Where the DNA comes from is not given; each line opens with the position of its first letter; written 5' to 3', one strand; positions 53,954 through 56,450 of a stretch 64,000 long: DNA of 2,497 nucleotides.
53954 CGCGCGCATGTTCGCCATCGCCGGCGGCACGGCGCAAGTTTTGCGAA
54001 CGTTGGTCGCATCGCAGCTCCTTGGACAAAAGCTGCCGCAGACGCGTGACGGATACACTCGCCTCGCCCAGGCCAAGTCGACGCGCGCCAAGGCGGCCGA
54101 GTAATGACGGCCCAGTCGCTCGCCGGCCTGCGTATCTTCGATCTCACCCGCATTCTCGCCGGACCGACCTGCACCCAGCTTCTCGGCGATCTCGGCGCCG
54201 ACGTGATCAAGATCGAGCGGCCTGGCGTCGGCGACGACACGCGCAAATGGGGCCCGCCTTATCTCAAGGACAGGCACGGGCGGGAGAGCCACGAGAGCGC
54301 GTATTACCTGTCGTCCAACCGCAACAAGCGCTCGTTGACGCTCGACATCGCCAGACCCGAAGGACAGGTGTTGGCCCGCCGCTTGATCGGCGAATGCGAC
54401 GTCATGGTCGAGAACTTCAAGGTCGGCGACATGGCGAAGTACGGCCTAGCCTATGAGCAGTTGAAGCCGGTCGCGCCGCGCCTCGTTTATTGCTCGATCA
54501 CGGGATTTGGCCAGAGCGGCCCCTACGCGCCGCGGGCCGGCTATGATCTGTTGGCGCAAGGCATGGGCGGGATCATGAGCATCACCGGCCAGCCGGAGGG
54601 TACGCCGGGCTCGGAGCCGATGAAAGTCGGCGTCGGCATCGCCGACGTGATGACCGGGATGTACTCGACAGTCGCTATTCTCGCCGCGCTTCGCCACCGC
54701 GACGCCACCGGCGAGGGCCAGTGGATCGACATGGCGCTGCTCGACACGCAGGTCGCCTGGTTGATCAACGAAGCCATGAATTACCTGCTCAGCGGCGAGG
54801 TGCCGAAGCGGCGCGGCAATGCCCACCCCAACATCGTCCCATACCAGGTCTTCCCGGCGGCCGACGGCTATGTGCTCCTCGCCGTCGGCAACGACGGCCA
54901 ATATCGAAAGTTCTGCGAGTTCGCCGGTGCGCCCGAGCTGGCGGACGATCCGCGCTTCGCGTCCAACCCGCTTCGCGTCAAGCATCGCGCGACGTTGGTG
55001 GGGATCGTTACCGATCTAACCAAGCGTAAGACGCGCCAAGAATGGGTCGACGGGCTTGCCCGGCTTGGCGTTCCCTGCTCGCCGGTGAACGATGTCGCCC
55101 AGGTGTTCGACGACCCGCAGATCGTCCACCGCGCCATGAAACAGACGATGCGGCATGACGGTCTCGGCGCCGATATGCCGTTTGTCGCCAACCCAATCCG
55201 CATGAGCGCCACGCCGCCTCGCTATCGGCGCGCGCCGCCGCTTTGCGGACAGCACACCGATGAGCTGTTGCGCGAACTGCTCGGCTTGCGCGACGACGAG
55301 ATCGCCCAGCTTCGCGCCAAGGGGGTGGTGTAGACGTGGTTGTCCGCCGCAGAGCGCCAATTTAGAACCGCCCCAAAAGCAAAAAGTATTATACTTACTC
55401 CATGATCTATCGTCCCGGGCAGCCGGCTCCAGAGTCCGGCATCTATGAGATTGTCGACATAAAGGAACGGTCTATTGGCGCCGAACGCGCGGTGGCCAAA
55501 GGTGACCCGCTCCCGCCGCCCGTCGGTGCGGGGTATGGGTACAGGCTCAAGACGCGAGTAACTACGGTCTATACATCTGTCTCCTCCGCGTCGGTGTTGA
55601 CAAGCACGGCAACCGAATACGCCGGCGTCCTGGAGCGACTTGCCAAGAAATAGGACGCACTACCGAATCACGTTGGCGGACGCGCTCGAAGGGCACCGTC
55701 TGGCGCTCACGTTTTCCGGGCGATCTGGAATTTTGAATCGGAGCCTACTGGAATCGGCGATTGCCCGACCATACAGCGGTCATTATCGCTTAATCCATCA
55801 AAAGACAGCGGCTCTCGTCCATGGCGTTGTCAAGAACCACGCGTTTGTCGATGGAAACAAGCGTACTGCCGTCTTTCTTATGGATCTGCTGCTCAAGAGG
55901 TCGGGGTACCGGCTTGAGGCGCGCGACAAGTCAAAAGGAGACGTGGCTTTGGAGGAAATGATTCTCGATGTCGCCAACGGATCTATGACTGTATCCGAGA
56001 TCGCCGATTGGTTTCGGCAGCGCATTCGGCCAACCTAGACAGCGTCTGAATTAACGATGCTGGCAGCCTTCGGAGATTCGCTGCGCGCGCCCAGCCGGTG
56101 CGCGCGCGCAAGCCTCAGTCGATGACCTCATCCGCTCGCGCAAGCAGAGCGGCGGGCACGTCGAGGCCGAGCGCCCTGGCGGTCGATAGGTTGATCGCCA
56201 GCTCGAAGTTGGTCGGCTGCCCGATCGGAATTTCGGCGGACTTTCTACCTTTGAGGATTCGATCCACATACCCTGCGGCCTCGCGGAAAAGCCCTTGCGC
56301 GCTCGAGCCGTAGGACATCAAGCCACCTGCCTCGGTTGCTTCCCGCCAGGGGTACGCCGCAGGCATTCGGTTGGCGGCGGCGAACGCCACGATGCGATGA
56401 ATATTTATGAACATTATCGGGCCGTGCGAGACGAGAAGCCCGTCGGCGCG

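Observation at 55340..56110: Low-GC Doc toxin module whose upstream partner is not Phd/YefM-like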

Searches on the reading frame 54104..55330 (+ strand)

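Call 4: search_protein_families(library=pfam, proteins=[window:54104-55330:+], max_evalue=1)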
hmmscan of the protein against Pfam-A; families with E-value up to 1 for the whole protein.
window:54104-55330:+ (409 aa): 1 family
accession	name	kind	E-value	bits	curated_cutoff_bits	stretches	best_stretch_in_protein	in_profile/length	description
PF02515.22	CoA_transf_3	-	1.6e-133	445.8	23.3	1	6-385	1-366/366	CoA-transferase family III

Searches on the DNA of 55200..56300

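Call 80: search_rna_families(source=window, start=55200, end=56300, threshold=evalue, max_evalue=1)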
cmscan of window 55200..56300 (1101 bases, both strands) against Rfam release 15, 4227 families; matches with E-value up to 1: 1.
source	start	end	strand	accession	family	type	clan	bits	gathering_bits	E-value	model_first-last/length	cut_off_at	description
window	55225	55262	-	RF03089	cold-seep-1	Gene; sRNA;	-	18.9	125.8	0.87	92-138/152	no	cold-seep-1 RNA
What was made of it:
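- Tried and rejected: Rfam found nothing in 55200-56300 (call 80).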
